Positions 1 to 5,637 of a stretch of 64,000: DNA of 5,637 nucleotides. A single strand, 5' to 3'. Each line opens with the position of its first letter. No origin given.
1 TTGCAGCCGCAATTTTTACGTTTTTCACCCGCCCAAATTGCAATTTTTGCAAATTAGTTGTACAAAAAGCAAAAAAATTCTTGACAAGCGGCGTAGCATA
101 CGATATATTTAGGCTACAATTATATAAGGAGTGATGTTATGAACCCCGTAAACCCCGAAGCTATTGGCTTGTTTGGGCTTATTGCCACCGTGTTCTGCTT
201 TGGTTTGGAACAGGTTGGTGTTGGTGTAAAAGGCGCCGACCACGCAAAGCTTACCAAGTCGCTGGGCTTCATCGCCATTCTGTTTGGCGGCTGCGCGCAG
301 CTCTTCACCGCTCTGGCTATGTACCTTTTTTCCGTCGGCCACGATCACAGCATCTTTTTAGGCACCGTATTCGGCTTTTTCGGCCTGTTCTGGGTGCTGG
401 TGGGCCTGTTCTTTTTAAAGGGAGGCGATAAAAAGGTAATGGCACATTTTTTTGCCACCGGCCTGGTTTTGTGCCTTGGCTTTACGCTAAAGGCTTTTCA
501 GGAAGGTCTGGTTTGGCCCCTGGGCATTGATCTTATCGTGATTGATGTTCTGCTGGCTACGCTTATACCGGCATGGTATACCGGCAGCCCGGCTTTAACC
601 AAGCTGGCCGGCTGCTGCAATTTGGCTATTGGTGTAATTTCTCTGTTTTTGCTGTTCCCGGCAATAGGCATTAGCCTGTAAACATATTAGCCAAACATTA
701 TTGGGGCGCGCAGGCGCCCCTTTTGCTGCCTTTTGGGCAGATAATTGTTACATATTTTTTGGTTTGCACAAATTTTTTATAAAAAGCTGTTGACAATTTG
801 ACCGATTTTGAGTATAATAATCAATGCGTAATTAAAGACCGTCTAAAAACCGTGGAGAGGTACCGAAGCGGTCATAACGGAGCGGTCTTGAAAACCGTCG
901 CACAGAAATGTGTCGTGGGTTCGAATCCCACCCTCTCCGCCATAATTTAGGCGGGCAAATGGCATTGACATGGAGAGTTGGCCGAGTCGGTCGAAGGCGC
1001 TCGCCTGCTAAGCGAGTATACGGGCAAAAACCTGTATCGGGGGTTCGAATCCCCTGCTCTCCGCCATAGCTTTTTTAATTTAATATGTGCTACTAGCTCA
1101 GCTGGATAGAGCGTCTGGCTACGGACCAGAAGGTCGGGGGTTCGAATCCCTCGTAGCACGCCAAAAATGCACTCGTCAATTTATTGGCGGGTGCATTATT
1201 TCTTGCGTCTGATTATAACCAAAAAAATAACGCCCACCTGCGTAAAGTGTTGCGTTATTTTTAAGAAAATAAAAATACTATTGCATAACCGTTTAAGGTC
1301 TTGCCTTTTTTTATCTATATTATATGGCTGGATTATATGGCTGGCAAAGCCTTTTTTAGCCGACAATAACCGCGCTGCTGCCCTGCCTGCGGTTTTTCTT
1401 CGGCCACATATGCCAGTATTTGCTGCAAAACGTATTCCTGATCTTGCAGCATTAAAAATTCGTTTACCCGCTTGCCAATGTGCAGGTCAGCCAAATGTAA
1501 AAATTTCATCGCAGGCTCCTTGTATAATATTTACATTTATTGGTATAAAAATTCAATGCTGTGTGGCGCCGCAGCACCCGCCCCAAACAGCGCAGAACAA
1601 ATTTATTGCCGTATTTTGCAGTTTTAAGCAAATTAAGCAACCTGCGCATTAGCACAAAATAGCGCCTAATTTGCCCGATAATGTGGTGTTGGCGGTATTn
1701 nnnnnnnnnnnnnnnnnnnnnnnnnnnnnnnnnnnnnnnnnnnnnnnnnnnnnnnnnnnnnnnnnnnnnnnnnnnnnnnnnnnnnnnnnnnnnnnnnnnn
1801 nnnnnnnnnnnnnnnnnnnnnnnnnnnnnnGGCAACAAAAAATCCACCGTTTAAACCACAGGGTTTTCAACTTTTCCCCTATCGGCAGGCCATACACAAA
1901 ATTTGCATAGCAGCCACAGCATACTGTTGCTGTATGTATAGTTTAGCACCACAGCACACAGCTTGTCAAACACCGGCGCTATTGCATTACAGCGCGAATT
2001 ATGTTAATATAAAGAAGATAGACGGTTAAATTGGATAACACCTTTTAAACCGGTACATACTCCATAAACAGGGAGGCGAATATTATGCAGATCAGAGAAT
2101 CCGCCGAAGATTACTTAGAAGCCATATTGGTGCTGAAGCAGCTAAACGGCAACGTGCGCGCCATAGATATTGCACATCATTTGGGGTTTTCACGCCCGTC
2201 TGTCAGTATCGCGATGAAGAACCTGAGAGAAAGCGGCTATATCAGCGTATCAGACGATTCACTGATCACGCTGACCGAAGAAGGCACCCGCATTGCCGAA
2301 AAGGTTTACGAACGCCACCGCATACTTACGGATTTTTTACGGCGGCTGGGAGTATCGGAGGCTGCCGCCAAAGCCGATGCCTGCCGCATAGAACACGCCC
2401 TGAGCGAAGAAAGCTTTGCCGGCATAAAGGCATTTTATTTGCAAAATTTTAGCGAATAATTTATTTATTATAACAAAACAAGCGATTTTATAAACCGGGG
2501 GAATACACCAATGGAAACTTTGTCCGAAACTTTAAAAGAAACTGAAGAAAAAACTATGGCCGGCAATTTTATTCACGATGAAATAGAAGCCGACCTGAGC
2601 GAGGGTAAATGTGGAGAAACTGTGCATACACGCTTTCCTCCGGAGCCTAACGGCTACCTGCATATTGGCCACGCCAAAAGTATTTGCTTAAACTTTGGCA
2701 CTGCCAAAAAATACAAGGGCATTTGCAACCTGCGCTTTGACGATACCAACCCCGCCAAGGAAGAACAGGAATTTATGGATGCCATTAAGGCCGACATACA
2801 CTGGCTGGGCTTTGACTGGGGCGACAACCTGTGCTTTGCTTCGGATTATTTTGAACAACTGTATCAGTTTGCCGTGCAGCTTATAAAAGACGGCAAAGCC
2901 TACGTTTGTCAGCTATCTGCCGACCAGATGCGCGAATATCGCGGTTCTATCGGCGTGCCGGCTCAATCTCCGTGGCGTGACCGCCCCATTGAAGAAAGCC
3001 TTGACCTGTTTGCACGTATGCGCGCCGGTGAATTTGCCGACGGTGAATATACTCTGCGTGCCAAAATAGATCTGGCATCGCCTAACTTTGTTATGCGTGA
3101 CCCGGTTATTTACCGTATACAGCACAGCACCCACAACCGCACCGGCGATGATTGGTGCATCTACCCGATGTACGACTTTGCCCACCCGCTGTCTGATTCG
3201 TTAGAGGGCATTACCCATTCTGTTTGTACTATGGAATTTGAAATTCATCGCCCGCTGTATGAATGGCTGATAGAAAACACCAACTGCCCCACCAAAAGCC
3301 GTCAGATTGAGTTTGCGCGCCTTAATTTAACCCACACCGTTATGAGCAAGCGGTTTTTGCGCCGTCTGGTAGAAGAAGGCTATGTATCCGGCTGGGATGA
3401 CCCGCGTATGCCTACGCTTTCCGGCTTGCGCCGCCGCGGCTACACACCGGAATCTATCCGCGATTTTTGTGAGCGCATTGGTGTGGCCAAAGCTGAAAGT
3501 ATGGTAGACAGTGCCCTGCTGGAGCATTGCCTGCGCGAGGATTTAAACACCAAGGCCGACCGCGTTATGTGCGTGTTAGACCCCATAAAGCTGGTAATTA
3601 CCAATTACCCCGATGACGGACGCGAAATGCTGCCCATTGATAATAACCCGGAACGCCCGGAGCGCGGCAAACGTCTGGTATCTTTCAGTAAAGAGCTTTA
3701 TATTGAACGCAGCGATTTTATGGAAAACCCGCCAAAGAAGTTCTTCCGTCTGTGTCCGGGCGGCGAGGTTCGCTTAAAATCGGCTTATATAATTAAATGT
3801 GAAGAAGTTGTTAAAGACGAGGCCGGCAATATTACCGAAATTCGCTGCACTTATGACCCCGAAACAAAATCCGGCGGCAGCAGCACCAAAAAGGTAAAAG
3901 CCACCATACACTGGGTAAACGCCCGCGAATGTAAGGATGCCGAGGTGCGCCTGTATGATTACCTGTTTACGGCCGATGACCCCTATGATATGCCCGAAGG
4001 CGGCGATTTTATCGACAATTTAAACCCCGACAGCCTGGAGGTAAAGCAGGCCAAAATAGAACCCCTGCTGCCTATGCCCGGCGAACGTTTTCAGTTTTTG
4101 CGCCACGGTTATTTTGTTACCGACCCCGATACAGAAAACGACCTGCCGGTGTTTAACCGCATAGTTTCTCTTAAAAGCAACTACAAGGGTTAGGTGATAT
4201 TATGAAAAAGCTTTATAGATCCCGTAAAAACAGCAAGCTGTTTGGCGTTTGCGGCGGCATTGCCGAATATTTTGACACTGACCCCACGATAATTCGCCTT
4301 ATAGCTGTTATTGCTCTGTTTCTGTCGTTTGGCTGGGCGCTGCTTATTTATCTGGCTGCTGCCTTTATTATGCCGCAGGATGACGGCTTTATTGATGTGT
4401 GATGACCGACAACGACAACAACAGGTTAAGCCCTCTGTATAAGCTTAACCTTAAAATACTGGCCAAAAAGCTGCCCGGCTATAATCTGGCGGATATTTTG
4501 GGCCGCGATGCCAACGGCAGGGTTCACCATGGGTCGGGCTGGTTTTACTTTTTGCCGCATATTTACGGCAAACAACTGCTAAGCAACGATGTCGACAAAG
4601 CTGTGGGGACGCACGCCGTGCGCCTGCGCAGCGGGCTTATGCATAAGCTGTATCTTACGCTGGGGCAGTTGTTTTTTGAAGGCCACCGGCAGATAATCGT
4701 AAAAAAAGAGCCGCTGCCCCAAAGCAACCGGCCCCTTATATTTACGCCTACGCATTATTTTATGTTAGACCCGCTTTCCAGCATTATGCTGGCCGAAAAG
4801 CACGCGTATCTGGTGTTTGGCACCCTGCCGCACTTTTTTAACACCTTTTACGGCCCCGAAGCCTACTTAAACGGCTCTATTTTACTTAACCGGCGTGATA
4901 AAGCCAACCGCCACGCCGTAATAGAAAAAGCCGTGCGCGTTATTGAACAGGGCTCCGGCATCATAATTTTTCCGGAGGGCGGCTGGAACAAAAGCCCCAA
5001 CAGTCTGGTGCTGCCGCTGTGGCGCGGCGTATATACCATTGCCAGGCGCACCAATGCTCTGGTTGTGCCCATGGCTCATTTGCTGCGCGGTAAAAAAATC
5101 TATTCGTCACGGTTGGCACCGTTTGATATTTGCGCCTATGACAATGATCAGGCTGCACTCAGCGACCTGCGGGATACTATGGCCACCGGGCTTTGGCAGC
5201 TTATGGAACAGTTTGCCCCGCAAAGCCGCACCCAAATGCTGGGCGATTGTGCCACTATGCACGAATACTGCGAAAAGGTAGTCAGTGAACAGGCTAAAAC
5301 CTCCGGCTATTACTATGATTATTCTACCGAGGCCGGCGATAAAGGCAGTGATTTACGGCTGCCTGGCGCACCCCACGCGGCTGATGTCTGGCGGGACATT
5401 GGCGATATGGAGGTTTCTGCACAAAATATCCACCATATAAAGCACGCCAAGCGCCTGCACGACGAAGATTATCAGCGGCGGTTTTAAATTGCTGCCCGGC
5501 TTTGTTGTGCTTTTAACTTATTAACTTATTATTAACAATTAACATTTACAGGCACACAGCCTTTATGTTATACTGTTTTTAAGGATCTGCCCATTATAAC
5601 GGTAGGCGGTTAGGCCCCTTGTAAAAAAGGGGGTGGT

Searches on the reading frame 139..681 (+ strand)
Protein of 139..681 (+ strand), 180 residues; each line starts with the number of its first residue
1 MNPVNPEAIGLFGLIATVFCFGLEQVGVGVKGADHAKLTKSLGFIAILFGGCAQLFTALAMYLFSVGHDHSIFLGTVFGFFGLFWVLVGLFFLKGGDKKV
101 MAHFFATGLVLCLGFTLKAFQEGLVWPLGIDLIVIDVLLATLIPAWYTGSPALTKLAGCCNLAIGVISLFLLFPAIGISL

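Call 31: find_encoding_contigs(protein=window:139-681:+, flank=10000, max_places=1)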
Protein window:139-681:+ (180 aa): 7 contigs read that carry it; 1 place shown.
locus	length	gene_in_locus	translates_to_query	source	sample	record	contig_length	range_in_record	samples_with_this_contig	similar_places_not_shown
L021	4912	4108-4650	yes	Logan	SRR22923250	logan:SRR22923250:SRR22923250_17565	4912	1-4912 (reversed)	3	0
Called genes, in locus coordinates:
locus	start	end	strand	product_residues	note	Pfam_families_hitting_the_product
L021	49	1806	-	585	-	PF01268:FTHFS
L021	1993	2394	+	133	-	-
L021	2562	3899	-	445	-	PF02878:PGM_PMM_I, PF02879:PGM_PMM_II, PF02880:PGM_PMM_III, PF00408:PGM_PMM_IV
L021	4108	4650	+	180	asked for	-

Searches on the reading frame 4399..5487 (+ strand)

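Call 23: search_protein_families(library=ncbifam, proteins=[window:4399-5487:+], max_evalue=0.00001)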
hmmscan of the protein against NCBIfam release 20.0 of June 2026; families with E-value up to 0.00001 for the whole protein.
window:4399-5487:+ (362 aa): 1 family
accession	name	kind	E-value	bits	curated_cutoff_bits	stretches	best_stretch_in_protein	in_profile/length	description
TIGR00530.1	AGP_acyltrn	subfamily_domain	5.2e-09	35.9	102.95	1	101-226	7-128/130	1-acylglycerol-3-phosphate O-acyltransferase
